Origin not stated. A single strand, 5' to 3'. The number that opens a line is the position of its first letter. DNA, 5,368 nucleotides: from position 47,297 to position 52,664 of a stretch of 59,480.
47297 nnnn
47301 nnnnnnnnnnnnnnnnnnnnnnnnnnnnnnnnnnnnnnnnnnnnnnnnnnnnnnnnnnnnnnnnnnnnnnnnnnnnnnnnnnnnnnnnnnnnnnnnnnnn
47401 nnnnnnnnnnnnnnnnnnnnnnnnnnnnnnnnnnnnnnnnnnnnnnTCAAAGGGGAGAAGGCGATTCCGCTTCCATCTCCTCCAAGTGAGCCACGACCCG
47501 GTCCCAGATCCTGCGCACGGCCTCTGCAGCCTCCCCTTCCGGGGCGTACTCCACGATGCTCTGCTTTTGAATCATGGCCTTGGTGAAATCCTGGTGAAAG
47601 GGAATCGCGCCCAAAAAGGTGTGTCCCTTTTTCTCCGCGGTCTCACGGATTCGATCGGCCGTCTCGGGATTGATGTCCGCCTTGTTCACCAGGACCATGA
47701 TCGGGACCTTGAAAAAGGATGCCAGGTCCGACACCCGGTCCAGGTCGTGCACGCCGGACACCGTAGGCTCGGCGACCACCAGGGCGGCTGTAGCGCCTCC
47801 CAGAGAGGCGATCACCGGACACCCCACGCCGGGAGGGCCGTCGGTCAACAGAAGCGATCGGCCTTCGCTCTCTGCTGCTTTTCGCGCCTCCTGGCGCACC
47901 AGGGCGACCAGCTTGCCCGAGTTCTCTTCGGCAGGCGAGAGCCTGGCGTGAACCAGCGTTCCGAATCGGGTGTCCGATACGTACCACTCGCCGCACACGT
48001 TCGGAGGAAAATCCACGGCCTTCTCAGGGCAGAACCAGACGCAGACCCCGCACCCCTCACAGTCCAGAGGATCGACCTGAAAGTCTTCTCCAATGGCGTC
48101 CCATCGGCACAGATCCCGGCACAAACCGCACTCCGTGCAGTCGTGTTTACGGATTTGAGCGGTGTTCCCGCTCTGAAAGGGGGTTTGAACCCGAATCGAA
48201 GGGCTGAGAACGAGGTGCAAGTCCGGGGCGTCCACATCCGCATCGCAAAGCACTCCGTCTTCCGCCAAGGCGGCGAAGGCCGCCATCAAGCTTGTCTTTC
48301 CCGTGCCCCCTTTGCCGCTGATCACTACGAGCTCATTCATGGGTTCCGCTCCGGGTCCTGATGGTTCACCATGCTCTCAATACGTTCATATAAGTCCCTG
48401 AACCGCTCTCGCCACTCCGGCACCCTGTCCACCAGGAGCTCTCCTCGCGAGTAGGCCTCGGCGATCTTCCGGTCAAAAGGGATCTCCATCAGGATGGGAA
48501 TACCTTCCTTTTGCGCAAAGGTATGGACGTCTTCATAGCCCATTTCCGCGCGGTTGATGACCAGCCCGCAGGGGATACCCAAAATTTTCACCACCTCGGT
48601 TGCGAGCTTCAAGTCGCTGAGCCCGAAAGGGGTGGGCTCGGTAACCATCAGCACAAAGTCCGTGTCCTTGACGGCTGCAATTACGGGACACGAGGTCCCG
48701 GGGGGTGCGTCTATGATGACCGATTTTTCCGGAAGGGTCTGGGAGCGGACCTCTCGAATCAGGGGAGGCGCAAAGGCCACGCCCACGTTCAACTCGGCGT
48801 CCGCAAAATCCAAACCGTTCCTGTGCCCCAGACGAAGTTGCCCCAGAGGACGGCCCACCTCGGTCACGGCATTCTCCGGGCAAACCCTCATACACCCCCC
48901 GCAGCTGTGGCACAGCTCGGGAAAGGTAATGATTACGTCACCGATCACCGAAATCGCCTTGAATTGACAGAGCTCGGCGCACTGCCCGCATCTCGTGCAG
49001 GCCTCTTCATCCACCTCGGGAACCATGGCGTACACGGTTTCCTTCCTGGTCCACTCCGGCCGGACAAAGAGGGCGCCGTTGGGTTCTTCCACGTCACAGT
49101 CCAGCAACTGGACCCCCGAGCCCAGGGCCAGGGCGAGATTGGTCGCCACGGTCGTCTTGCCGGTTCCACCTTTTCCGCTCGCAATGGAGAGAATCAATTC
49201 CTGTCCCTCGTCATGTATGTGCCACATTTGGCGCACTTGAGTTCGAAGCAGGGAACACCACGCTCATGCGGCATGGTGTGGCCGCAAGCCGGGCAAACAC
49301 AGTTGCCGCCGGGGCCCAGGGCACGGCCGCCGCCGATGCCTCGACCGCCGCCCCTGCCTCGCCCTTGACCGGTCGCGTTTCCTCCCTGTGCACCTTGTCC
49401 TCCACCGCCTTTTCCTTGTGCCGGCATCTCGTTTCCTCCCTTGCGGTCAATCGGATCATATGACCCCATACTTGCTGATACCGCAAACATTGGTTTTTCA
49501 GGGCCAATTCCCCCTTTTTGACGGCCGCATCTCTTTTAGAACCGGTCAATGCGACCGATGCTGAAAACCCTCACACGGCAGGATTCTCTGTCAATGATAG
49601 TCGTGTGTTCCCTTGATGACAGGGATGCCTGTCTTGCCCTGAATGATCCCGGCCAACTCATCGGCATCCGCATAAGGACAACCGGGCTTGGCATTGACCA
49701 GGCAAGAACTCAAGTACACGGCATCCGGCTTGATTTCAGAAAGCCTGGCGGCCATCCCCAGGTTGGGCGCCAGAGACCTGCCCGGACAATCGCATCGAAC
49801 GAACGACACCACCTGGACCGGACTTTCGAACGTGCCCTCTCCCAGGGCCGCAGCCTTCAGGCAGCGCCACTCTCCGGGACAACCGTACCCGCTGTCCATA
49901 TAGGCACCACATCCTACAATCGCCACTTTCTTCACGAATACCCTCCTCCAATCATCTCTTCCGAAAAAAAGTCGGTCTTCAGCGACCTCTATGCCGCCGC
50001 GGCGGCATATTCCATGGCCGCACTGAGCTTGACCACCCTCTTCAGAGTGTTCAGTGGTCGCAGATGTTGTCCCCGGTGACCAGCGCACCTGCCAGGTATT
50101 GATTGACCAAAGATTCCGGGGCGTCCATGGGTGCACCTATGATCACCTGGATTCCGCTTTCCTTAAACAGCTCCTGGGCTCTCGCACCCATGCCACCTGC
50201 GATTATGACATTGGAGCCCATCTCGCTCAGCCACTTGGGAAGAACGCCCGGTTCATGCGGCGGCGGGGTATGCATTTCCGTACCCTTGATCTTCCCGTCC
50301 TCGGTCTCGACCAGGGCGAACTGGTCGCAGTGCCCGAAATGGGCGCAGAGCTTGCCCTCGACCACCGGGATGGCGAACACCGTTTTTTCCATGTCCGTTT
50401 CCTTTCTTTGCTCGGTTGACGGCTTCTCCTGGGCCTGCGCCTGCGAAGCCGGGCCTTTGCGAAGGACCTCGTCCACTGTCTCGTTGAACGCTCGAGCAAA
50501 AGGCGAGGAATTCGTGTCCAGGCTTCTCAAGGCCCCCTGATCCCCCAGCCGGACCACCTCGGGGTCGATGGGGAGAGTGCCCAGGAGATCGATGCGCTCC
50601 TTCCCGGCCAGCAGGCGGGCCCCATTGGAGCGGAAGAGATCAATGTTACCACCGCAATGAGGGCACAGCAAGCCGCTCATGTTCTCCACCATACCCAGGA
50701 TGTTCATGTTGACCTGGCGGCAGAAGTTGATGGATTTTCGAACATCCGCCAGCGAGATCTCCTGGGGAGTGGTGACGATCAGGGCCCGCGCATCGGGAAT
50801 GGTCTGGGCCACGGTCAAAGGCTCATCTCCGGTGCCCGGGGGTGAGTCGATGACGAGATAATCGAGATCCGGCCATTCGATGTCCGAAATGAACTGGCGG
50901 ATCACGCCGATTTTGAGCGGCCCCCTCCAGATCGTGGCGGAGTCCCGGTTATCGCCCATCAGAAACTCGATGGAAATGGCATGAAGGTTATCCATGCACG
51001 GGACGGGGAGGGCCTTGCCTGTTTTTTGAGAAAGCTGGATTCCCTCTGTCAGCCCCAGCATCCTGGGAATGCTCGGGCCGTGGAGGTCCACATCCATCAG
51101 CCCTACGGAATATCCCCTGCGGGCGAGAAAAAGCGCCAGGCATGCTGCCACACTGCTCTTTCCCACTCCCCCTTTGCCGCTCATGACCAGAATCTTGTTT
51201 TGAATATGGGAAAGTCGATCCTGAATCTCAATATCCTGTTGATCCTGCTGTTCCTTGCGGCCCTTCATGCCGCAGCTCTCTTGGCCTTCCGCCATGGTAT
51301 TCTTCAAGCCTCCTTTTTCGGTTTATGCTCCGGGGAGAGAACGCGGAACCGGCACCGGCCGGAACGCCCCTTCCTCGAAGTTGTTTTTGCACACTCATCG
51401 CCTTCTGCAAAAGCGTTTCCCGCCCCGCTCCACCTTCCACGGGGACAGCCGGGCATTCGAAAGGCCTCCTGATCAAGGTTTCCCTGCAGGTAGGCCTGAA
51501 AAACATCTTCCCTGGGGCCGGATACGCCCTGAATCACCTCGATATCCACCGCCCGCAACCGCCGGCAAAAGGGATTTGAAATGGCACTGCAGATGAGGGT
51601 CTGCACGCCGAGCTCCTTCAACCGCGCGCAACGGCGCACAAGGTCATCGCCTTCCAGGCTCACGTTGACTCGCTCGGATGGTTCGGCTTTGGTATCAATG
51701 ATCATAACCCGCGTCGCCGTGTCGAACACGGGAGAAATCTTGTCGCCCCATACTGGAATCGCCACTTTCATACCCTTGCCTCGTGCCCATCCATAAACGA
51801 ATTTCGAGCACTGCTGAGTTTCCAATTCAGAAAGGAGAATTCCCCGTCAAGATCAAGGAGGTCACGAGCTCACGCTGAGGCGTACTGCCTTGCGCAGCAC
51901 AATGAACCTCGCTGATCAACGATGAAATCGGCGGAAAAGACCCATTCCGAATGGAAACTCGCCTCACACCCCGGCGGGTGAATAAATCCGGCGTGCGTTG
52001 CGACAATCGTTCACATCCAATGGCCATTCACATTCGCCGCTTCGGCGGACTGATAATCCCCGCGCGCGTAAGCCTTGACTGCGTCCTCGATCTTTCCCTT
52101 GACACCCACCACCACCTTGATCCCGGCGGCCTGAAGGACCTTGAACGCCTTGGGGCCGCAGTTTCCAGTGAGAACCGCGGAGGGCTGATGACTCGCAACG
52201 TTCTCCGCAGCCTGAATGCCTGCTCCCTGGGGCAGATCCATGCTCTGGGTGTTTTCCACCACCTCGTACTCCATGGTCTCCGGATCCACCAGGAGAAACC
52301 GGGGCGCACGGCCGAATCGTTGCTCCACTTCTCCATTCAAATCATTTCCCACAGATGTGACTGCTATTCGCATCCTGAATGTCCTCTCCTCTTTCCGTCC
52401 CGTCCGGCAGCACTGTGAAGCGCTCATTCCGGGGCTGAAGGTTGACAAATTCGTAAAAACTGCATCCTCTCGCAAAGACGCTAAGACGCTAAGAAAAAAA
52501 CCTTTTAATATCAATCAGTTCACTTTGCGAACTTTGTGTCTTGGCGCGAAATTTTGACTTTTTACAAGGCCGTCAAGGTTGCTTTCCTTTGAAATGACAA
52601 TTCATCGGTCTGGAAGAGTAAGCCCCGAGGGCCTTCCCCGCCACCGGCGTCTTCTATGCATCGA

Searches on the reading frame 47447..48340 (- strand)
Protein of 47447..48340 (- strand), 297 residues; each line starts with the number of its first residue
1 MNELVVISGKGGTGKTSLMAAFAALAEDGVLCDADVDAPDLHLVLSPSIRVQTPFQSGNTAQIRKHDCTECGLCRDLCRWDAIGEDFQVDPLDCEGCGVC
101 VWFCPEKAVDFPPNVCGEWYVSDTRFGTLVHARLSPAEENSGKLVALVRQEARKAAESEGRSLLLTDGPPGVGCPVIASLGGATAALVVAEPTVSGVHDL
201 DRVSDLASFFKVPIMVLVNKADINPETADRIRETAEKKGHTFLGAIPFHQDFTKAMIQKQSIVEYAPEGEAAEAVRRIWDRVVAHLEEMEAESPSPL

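Call 39: search_protein_families(library=pfam, proteins=[window:47447-48340:-], max_evalue=0.0001)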
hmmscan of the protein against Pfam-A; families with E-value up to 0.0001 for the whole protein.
window:47447-48340:- (297 aa): 7 families
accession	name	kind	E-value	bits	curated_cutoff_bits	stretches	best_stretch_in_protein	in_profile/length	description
PF10609.15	ParA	-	2.8e-11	43.8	27.1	1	163-282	114-245/246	NUBPL iron-transfer P-loop NTPase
PF01656.29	CbiA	-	1.3e-09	38.5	25.4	1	4-261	1-124/125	CobQ/CobB/MinD/ParA nucleotide binding domain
PF00037.32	Fer4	-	3.5e-09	36.5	21.1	1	88-109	2-23/24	4Fe-4S binding domain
PF12838.12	Fer4_7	-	1.6e-06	28.9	27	0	89-108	33-52/52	4Fe-4S dicluster domain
PF14697.11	Fer4_21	-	1e-05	26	35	1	61-109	1-57/59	4Fe-4S dicluster domain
PF00142.24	Fer4_NifH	-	1.7e-05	24.9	25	0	218-284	181-246/271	4Fe-4S iron sulfur cluster binding proteins, NifH/frxC family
PF13191.12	AAA_16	-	9.6e-05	23.4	32.6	0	3-35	25-57/167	AAA ATPase domain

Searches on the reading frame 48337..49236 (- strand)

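Call 39: search_protein_families(library=pfam, proteins=[window:48337-49236:-], max_evalue=0.0001)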
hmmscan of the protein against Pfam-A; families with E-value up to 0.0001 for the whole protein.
window:48337-49236:- (299 aa): 13 families
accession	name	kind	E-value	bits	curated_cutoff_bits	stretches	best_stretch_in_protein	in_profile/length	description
PF10609.15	ParA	-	1.8e-15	57.4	27.1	1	15-55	5-48/246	NUBPL iron-transfer P-loop NTPase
PF01656.29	CbiA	-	1e-14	55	25.4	1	17-267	2-124/125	CobQ/CobB/MinD/ParA nucleotide binding domain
PF00037.32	Fer4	-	3.6e-13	49.2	21.1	2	73-96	1-24/24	4Fe-4S binding domain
PF12837.12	Fer4_6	-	7.7e-09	35.5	25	0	72-95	1-24/24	4Fe-4S binding domain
PF12838.12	Fer4_7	-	6.6e-08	33.3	27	0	52-94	13-52/52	4Fe-4S dicluster domain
PF13614.12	AAA_31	-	1.2e-07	32.3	27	0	15-50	3-39/177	AAA domain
PF00142.24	Fer4_NifH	-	5.9e-07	29.7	25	0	223-289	177-247/271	4Fe-4S iron sulfur cluster binding proteins, NifH/frxC family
PF13187.11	Fer4_9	-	2.1e-06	28.1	27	1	79-123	1-51/52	4Fe-4S dicluster domain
PF14697.11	Fer4_21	-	4.3e-06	27.2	35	1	75-124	3-57/59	4Fe-4S dicluster domain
PF13237.11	Fer4_10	-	8.6e-06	26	25.5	0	75-120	4-53/53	4Fe-4S dicluster domain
PF12797.12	Fer4_2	-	8.7e-06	25.8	24.5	0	72-90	2-20/22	4Fe-4S binding domain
PF13484.11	Fer4_16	-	2.5e-05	25.4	30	0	109-127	2-20/66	4Fe-4S double cluster binding domain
PF13481.12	AAA_25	-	4e-05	23.8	27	1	15-61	34-81/195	AAA domain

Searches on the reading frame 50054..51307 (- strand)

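Call 14: search_protein_families(library=ncbifam, proteins=[window:50054-51307:-], max_evalue=0.00001)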
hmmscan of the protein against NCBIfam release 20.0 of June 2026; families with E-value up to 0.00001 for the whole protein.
window:50054-51307:- (418 aa): 10 families
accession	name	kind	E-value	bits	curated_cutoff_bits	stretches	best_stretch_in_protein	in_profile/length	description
NF041136.1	MrpORP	equivalog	3e-157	523.6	450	1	32-408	1-364/365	iron-sulfur cluster carrier protein MrpORP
NF008669.0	PRK11670.1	equivalog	1.2e-64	218.6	348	1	30-281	101-349/369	iron-sulfur cluster carrier protein ApbC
TIGR01969.1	minD_arch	subfamily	3.3e-15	55.9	201.75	1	146-291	107-238/251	cell division ATPase MinD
TIGR01968.1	minD_bact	equivalog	1.3e-12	47.6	212.9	1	38-86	3-51/261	septum site-determining protein MinD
NF008079.0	PRK10818.1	equivalog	1.4e-09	37.7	508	0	39-75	5-41/270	septum site-determining protein MinD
NF047398.1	AAA_KGGVGR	domain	7.7e-09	36.1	90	1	39-85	5-51/190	KGGVGR-motif variant AAA ATPase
NF041546.1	ParA_partition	equivalog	2.3e-08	33.9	180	1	39-75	2-38/203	ParA family partition ATPase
TIGR01007.1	eps_fam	subfamily_domain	2.6e-07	30.4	108.05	0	36-81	16-62/204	polysaccharide biosynthesis tyrosine autokinase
NF053622.1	ATPseBagAMYCTU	equivalog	8.8e-07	28.6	400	1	37-75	7-45/325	ATPase BagA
TIGR04291.1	arsen_driv_ArsA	equivalog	1.4e-06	27.3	650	1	20-74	304-357/565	arsenical pump-driving ATPase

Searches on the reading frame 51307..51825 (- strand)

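Call 14: search_protein_families(library=ncbifam, proteins=[window:51307-51825:-], max_evalue=0.00001)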
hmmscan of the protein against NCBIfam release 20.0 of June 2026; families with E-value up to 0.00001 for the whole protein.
window:51307-51825:- (173 aa): 1 family
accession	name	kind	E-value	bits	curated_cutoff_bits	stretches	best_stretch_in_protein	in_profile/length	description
NF041136.1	MrpORP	equivalog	1e-06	28.3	450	1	17-117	263-365/365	iron-sulfur cluster carrier protein MrpORP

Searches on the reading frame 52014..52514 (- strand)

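Call 14: search_protein_families(library=ncbifam, proteins=[window:52014-52514:-], max_evalue=0.00001)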
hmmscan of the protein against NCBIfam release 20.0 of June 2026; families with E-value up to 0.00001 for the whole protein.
window:52014-52514:- (167 aa): 1 family
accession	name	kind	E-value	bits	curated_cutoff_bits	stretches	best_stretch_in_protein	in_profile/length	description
NF041136.1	MrpORP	equivalog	1.2e-09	37.9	450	1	40-152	257-363/365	iron-sulfur cluster carrier protein MrpORP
